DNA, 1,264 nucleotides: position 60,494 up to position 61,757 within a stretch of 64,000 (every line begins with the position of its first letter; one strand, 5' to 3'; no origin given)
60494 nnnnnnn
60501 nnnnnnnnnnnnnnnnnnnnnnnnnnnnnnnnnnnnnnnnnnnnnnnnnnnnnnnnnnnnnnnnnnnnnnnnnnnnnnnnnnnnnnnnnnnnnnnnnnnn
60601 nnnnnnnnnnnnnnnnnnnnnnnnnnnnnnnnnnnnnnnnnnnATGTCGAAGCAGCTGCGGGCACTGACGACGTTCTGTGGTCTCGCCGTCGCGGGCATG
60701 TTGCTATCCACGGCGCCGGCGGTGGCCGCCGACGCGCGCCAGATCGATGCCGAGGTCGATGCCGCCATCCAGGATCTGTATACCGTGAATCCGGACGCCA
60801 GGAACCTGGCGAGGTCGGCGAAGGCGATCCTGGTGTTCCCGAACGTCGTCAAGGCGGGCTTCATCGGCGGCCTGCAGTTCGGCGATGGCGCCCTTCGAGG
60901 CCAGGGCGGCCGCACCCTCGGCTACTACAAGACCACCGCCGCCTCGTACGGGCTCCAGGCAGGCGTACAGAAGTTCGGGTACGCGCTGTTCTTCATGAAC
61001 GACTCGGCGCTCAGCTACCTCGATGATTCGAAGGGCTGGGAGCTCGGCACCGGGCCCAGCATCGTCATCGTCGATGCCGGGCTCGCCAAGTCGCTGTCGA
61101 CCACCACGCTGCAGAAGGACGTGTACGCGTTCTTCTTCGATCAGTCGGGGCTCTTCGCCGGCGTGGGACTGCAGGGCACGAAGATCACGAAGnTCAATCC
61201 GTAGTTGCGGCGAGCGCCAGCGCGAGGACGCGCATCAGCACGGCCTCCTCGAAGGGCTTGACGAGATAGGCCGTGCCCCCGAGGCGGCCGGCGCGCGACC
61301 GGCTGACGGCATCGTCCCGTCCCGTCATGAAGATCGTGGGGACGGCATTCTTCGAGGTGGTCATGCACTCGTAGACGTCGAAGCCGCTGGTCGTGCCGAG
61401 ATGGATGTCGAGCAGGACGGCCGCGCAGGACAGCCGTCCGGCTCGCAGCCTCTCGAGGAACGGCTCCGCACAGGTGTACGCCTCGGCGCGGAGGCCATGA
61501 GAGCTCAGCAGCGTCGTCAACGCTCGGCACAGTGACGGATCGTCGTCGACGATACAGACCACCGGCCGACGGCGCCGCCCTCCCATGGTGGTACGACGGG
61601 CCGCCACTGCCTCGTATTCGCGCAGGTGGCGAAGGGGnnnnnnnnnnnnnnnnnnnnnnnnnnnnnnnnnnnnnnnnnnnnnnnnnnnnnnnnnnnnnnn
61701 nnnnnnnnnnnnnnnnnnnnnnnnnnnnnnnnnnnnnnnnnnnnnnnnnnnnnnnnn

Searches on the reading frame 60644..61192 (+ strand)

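Call 85: search_protein_families(library=pfam, proteins=[window:60644-61192:+], max_evalue=0.001)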
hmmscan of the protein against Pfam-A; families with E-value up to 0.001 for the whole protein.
window:60644-61192:+ (183 aa): 1 family
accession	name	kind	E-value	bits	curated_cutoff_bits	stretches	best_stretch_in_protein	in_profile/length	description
PF04366.17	Ysc84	-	7.3e-09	35.9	25.1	1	99-182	2-86/127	Las17-binding protein actin regulator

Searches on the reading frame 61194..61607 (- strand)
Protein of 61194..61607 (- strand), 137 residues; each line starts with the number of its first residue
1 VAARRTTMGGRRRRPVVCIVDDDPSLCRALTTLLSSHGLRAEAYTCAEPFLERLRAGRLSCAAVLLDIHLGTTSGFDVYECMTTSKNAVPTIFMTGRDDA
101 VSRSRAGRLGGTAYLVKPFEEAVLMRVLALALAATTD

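Call 50: search_protein_families(library=pfam, proteins=[window:61194-61607:-], max_evalue=0.01)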
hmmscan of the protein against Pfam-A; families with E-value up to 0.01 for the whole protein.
window:61194-61607:- (137 aa): 1 family
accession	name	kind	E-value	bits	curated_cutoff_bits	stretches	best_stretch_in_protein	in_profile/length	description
PF00072.30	Response_reg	-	1.3e-17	64.4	30.2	1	17-127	1-109/111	Response regulator receiver domain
